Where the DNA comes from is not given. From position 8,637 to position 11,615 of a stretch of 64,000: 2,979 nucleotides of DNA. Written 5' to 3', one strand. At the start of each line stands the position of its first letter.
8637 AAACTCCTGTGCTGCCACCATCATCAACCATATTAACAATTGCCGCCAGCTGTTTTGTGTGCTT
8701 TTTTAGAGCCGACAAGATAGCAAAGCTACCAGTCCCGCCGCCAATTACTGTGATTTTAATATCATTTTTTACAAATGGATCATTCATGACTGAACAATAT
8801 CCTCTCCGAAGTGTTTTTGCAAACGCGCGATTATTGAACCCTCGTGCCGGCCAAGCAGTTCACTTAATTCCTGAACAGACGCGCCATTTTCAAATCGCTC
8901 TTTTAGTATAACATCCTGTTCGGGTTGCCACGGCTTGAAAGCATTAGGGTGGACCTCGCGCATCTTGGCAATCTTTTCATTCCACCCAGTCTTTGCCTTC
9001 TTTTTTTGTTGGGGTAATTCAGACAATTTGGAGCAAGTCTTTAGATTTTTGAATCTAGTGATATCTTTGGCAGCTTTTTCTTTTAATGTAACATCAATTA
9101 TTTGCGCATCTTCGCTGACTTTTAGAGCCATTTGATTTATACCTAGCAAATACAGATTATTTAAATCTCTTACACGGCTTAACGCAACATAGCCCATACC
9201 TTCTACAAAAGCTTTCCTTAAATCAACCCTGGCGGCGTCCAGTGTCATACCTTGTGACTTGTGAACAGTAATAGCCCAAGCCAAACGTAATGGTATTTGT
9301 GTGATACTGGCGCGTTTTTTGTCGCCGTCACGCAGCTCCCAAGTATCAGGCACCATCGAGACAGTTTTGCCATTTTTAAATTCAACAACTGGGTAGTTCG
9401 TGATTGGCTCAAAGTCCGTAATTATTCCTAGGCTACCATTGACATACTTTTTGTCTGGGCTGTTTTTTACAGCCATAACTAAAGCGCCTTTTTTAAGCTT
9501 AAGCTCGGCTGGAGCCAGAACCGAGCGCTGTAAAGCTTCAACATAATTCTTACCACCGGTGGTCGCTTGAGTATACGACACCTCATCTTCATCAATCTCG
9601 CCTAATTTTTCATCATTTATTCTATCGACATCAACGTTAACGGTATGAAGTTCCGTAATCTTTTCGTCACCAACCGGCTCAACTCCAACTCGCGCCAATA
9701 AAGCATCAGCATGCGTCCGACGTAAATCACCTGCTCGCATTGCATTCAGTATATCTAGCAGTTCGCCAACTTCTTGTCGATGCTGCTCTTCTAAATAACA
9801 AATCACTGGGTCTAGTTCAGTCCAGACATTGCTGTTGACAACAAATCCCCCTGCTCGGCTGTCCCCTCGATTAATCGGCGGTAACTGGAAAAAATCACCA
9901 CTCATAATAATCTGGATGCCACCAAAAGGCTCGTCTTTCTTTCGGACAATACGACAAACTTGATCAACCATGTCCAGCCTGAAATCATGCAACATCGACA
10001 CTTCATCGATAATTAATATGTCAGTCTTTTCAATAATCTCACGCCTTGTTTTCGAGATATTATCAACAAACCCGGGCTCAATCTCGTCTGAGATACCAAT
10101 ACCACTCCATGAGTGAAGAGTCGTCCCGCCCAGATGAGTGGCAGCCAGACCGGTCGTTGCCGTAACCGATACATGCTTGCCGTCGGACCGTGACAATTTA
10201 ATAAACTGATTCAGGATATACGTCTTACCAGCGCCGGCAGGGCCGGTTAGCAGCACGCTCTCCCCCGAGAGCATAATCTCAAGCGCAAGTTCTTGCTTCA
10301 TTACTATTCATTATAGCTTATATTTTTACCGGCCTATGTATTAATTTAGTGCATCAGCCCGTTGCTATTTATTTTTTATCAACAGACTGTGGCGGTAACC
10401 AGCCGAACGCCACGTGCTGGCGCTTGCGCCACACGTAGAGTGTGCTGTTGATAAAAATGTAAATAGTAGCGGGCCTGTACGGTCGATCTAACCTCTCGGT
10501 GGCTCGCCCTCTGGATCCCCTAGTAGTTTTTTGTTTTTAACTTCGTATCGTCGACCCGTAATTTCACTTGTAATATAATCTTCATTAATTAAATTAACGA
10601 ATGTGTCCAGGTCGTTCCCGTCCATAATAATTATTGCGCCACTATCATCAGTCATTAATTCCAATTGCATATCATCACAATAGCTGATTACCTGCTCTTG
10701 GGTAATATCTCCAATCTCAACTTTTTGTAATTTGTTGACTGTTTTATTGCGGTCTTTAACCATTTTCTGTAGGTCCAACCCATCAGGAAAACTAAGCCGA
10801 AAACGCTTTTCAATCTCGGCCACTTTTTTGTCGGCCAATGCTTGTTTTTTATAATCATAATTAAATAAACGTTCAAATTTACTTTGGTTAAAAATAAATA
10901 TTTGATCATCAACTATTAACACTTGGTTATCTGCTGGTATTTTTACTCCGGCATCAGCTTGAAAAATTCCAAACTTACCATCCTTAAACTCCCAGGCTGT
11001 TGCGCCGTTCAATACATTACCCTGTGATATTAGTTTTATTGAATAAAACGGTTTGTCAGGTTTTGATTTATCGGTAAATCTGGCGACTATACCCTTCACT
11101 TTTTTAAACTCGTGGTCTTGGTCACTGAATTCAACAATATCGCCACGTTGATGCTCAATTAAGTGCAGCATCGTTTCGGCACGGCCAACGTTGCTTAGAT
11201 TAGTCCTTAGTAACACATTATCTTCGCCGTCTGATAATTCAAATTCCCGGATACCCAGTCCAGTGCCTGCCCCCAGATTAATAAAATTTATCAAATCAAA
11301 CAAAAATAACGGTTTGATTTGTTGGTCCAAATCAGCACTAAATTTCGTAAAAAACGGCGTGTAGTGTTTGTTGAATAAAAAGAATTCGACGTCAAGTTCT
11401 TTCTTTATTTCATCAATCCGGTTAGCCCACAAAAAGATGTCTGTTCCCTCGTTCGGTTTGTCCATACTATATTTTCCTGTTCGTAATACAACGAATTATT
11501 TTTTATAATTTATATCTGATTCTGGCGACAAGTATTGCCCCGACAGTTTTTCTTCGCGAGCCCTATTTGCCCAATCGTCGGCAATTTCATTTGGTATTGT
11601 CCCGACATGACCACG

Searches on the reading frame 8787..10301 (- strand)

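Call 92: search_protein_families(library=padloc, proteins=[window:8787-10301:-], max_evalue=0.00001)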
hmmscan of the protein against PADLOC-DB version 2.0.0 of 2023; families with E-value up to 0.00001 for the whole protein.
window:8787-10301:- (505 aa): 8 families
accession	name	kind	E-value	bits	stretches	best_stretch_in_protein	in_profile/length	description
PDLC05064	PDC-S68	-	2.1e-17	60.1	1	15-146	702-827/1273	-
PDLC05065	PDC-S68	-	3.5e-17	59.5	1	3-146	610-748/1221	-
PDLC01734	typeIV_RecD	-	5.5e-15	52.7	1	2-146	343-479/763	RecD_0_IVD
PDLC04476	PDC-M16A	-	1.3e-13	48.3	1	16-329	28-359/691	-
PDLC01148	RecD_like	-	6.4e-13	45.9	1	2-146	317-448/719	RecD/Tra ATPase fused to N-terminal HHH domain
PDLC04475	PDC-M16A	-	1.6e-11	41.4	1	17-310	35-344/721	-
PDLC05066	PDC-S68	-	3.2e-11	40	1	9-147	589-725/1202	-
PDLC05035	PDC-S53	-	3.4e-09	33.3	0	11-192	508-661/900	-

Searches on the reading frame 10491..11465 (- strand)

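Call 92: search_protein_families(library=padloc, proteins=[window:10491-11465:-], max_evalue=0.00001)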
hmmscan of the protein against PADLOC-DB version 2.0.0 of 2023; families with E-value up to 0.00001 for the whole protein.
window:10491-11465:- (325 aa): 3 families
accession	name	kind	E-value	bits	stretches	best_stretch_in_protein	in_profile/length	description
PDLC00233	KwaB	-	8.9e-14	49.4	1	19-312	15-311/320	DUF4868 domain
PDLC00230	KwaB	-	1.4e-08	32.5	1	172-316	169-317/322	DUF4868 domain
PDLC00223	KwaB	-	3.5e-06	24.4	1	158-310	173-329/339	DUF4868 domain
